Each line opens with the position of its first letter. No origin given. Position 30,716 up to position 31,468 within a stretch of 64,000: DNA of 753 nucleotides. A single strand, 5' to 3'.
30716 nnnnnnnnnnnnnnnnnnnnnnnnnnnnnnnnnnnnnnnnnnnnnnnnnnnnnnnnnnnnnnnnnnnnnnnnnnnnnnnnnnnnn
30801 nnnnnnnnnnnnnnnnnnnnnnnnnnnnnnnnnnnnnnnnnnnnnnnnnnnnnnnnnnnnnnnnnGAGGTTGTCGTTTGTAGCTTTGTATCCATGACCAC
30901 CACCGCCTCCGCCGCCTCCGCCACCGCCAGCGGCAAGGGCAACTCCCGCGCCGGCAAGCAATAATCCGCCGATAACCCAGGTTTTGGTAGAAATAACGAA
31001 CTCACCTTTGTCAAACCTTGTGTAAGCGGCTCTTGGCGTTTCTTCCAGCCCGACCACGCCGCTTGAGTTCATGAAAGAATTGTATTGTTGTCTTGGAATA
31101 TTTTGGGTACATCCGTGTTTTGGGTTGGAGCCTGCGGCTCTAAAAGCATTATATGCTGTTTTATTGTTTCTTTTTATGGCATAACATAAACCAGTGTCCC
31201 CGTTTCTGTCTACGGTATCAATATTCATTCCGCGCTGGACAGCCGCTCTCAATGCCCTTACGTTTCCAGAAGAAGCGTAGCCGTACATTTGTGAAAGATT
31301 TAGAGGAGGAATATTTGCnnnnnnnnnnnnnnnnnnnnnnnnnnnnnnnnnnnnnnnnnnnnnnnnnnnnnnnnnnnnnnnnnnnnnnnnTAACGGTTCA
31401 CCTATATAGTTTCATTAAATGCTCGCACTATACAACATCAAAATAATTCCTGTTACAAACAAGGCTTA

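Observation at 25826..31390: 1854-aa autotransporter with an atypical N-terminus: ankyrin-like module between two hydrophobic segments, Gly11 tract, huge beta-helix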

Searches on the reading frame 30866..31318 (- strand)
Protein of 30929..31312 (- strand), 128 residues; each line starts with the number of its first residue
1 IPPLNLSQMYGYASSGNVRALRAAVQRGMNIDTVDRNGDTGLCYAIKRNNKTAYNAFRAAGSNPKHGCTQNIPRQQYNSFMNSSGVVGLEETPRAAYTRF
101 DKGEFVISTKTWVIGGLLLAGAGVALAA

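Call 27: find_homologous_proteins(query=A2, max_evalue=0.001)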
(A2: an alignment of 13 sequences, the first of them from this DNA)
Query A2 (13 sequences) (128 aa, profile of the alignment): 11 proteins with E <= 0.001 among 8000 candidates.
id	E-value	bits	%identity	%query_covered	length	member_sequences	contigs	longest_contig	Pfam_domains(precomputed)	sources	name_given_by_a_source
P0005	6.4e-67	241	65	99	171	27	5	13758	-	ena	-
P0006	9.9e-65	234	63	100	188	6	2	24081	-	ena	-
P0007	1.8e-60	221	52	88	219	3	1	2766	PF13637.13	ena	-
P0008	7.7e-60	219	51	88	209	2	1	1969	-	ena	-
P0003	3.9e-55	203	65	89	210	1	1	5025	-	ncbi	-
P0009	1.8e-50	188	64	78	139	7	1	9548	-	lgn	-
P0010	1.0e-47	179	69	66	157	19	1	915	-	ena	-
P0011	8.2e-34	134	71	51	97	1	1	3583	-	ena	-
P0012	2.2e-29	120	71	46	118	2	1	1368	-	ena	-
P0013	7.6e-27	112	66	45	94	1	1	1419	PF13637.13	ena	-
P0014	9.3e-19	86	67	38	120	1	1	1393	-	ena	-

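Call 29: find_encoding_contigs(protein=P0006, flank=6000, max_places=3)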
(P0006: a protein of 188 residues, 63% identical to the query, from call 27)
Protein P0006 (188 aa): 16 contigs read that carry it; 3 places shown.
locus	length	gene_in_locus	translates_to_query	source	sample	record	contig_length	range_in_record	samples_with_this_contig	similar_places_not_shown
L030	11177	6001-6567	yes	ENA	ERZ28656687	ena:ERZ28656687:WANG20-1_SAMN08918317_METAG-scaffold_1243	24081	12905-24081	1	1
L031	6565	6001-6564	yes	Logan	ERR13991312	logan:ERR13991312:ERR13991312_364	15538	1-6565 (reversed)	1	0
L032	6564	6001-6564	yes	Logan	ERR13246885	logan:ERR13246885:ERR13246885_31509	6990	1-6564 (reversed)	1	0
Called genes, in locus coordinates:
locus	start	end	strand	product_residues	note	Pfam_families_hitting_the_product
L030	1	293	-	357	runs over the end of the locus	PF00465:Fe-ADH, PF13685:Fe-ADH_2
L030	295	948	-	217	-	-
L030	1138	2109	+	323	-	PF01595:CNNM, PF00571:CBS (faint)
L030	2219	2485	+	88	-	-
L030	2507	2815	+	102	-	-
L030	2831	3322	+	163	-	PF00011:HSP20, PF17886:ArsA_HSP20 (weak)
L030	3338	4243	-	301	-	PF00892:EamA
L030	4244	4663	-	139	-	PF14345:GDYXXLXY (faint)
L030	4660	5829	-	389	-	PF09925:DUF2157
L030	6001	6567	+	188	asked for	-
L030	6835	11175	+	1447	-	?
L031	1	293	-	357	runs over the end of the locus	PF00465:Fe-ADH, PF13685:Fe-ADH_2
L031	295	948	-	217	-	-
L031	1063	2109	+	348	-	PF01595:CNNM, PF00571:CBS (faint)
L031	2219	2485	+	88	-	-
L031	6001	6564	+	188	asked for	?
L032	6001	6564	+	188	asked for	?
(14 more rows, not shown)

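Call 48: search_solved_structures(query=A2, max_evalue=0.01, show_alignments=2)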
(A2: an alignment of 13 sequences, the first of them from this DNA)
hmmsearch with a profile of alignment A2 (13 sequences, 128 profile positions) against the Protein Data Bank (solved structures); distinct sequences matched with E-value up to 0.01: 19.
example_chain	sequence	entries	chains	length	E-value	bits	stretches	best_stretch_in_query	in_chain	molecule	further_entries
9jxq_C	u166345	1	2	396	1.5e-10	44.5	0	11-69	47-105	Kinase D-interacting substrate of 220 kDa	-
5d66_A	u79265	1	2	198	1.2e-08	38.3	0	13-66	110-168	Uncharacterized protein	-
4qfv_A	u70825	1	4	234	2.9e-05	27.4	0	9-61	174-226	ANK-N5C-281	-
4o60_A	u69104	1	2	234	0.00057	23.2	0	9-61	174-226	ANK-N5C-317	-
4rly_A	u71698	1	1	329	0.00061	23.2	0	15-65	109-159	Nav1.2 - AnkB chimera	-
9iq8_A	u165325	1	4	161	0.00078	22.8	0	10-63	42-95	Ankyrin-like protein AnkB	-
4rlv_A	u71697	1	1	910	0.001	22.4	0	14-67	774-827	Ankyrin-1, Ankyrin-2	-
6aun_A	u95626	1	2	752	0.0013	22.1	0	19-66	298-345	PLA2G6, iPLA2beta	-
8ipf_A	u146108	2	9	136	0.0024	21.2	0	12-46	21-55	DARPin (2E4) | DARPin protein 2E4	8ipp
4tum_A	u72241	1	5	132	0.0031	20.9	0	9-46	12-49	Ankyrin repeat domain-containing protein 2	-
8fds_A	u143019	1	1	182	0.0031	20.8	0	11-66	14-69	Caseinolytic peptidase B protein homolog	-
9y6s_7F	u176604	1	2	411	0.0033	20.8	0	8-48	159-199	Ankyrin/TPR repeat protein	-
7z72_B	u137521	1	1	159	0.0048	20.3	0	12-49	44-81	Darpin A5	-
7xc5_A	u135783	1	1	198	0.0051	20.2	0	11-66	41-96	Isoform 2 of Caseinolytic peptidase B protein homolog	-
5eid_A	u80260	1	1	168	0.0064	19.9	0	9-48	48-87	Ankyrin repeat domain-containing protein 2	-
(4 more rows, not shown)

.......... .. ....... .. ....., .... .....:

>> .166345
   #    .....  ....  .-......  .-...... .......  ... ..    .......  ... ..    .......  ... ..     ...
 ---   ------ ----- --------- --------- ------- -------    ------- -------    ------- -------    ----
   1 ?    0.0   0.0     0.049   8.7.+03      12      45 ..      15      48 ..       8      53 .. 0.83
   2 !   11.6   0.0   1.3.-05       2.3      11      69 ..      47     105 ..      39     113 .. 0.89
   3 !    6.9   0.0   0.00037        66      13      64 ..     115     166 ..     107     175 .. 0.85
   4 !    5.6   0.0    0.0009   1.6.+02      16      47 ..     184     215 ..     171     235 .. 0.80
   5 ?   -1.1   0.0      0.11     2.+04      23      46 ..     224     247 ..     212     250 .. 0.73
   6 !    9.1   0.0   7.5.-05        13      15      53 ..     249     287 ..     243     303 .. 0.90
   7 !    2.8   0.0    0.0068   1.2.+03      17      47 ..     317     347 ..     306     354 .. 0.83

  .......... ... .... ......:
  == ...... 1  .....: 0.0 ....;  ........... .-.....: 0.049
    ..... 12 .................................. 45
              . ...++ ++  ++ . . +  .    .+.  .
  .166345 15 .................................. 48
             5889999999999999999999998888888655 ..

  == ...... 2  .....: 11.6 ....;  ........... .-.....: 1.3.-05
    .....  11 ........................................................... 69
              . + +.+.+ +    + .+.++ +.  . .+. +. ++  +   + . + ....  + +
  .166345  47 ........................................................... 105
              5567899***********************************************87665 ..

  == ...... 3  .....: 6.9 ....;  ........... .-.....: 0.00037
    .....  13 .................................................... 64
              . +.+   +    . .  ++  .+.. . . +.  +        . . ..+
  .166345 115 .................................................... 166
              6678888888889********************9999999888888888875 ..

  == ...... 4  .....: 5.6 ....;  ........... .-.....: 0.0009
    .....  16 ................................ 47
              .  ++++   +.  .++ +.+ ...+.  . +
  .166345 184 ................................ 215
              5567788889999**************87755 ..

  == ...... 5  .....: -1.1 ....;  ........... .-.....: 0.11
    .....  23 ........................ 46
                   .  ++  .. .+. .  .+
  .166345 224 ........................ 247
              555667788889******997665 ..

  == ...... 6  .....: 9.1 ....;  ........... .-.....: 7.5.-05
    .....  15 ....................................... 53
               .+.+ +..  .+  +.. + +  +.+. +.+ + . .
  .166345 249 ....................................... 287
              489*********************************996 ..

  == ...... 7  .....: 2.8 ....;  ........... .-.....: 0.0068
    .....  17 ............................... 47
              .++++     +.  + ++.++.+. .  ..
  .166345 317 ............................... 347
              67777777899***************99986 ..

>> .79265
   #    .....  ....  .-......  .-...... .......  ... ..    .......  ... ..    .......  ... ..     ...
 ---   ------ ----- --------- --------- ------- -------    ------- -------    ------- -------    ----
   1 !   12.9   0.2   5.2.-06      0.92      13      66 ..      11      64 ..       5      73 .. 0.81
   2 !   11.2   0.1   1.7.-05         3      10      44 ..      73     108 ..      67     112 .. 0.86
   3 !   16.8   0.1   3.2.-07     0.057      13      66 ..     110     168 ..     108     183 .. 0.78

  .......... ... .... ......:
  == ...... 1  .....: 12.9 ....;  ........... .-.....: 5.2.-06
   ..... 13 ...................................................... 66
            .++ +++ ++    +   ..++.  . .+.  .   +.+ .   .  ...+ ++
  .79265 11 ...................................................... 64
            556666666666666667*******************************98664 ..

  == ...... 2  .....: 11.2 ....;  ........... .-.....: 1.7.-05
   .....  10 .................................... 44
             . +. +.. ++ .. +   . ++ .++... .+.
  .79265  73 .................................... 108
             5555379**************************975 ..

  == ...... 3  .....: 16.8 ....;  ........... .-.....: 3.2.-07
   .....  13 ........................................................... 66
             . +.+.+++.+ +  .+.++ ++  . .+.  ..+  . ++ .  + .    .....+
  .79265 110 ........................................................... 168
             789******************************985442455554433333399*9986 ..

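Call 49: search_protein_families(library=pfam, alignment_id=A2, max_evalue=0.01)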
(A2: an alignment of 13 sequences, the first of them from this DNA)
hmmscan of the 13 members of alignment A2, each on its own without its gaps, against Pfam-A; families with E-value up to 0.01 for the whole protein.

A. member 1, seq(128 aa): 1 family
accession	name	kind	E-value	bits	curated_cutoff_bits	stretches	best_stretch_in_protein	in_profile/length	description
PF13637.12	Ank_4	-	1.4e-05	25.7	22.7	1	13-51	5-43/50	Ankyrin repeats (many copies)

B. families by the number of members that match (of 13 scanned): 3 families
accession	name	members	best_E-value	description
PF13637.12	Ank_4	13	1.9e-06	Ankyrin repeats (many copies)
PF12796.13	Ank_2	4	5.4e-05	Ankyrin repeats (3 copies)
PF13857.12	Ank_5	4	0.0036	Ankyrin repeats (many copies)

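Call 58: search_protein_representatives(protein=window:30929-31312:-)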
Query: 128 residues. Proteins with E-value up to 0.001 (for the whole library): 2774; up to 1e-10: 244; up to 1e-30: 20. The best 150 are listed.
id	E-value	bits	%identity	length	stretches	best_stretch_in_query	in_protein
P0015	3.6e-60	217.9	79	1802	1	1-127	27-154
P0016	2.9e-51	189.1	66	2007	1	1-128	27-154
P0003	8.0e-50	184.5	67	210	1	2-127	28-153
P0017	1.8e-46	173.7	64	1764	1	1-127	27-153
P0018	1.8e-46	173.6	66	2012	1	1-128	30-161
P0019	7.2e-46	171.7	65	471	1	1-127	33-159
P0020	7.7e-45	168.4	65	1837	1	1-127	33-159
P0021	6.8e-44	165.3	28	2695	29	17-70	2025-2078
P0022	1.6e-42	160.9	61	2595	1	1-126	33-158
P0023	1.4e-41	157.8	60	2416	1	2-127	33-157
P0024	1.1e-37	145.2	32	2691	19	11-47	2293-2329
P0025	2.7e-36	140.8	29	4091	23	10-51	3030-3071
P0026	2.2e-33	131.3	52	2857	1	1-122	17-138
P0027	4.1e-33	130.5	55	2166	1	2-126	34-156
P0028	1.0e-32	129.2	55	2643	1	3-123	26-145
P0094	1.1e-18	83.9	44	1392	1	2-127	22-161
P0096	1.5e-18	83.5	41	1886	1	3-122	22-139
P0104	5.7e-18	81.6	49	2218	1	2-87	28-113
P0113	3.0e-17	79.3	41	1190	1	2-127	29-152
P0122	1.9e-16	76.7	41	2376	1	2-128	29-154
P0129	4.6e-16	75.4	44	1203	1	4-128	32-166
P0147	6.3e-15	71.8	38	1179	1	3-117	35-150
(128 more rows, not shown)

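Call 61: list_cluster_members(proteins=[P0015, P0027, P0028, P0096, P0104, P0113, P0122, P0129, P0147, P0094])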
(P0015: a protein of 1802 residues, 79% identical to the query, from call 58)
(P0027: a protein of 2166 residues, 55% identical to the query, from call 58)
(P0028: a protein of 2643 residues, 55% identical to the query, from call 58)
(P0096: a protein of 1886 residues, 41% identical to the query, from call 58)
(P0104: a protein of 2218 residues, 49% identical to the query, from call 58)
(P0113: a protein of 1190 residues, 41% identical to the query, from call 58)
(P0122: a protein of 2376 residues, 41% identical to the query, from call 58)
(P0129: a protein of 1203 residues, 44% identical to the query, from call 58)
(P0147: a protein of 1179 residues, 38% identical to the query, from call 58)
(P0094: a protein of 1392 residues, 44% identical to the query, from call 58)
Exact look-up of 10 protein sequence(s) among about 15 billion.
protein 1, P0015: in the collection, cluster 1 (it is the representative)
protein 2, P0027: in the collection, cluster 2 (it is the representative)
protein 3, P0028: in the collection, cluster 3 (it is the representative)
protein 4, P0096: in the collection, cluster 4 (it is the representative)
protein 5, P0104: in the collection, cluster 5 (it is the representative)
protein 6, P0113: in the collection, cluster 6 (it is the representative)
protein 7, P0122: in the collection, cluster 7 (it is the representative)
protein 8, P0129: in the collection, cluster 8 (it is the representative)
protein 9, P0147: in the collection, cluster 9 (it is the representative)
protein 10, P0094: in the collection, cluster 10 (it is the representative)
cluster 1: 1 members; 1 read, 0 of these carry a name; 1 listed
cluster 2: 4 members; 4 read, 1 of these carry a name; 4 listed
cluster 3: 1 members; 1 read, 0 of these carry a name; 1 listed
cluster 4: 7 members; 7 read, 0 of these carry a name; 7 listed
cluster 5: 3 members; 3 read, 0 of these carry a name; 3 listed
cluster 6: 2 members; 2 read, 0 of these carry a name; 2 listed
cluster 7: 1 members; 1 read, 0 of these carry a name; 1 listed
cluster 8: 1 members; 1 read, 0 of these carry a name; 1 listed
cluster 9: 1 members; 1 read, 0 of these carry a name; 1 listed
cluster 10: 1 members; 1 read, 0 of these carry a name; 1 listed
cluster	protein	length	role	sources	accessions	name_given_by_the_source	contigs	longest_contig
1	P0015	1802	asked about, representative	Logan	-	-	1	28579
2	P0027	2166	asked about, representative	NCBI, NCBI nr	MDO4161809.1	MAG: hypothetical protein Q4D80_02230 [Pseudomonadota bacterium] | hypothetical protein [Pseudomonadota bacterium]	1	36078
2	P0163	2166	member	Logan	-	-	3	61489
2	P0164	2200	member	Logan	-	-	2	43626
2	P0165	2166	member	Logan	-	-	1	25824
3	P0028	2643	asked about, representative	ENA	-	-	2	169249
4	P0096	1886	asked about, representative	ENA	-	-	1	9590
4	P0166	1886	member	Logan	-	-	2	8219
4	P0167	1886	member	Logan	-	-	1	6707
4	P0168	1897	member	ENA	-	-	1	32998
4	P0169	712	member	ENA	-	-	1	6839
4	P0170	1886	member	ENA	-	-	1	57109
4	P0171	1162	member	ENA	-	-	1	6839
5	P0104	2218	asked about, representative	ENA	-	-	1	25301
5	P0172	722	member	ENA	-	-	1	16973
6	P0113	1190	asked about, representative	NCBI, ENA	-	-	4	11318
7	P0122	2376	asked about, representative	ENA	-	-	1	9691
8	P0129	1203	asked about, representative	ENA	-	-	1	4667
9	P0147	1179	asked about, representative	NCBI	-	-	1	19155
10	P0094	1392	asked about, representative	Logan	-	-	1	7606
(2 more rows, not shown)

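Call 67: find_encoding_contigs(protein=P0028, flank=8000, max_places=2)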
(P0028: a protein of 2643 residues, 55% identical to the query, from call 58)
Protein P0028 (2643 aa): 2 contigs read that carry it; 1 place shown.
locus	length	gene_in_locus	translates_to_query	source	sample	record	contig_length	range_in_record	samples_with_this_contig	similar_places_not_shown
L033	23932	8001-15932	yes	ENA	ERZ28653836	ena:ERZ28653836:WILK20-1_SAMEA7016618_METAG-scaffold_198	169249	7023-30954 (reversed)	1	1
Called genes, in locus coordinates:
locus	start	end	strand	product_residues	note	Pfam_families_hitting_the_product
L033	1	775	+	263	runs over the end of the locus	PF13489:Methyltransf_23, PF08241:Methyltransf_11 (weak), PF08242:Methyltransf_12, PF13649:Methyltransf_25, PF13847:Methyltransf_31 (weak)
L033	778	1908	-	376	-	PF02646:RmuC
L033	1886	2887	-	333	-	PF03255:ACCA, PF01039:Carboxyl_trans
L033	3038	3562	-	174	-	-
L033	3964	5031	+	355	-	-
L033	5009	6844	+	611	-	PF00496:SBP_bac_5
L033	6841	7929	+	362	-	PF00528:BPD_transp_1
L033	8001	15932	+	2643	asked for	PF27415:BigA_4th (weak), PF27417:BigA_3rd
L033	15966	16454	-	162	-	PF00011:HSP20, PF17886:ArsA_HSP20 (faint)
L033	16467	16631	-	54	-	-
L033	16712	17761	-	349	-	PF13524:Glyco_trans_1_2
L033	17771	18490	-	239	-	-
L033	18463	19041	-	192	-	-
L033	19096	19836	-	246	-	-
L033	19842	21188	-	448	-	PF00289:Biotin_carb_N, PF02222:ATP-grasp, PF02786:CPSase_L_D2, PF07478:Dala_Dala_lig_C, PF02785:Biotin_carb_C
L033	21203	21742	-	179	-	PF00364:Biotin_lipoyl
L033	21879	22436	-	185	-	PF14352:DUF4402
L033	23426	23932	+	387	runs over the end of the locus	PF25917:BSH_RND, PF25973:BSH_CzcB, PF25954:Beta-barrel_RND_2, PF25990:Beta-barrel_YknX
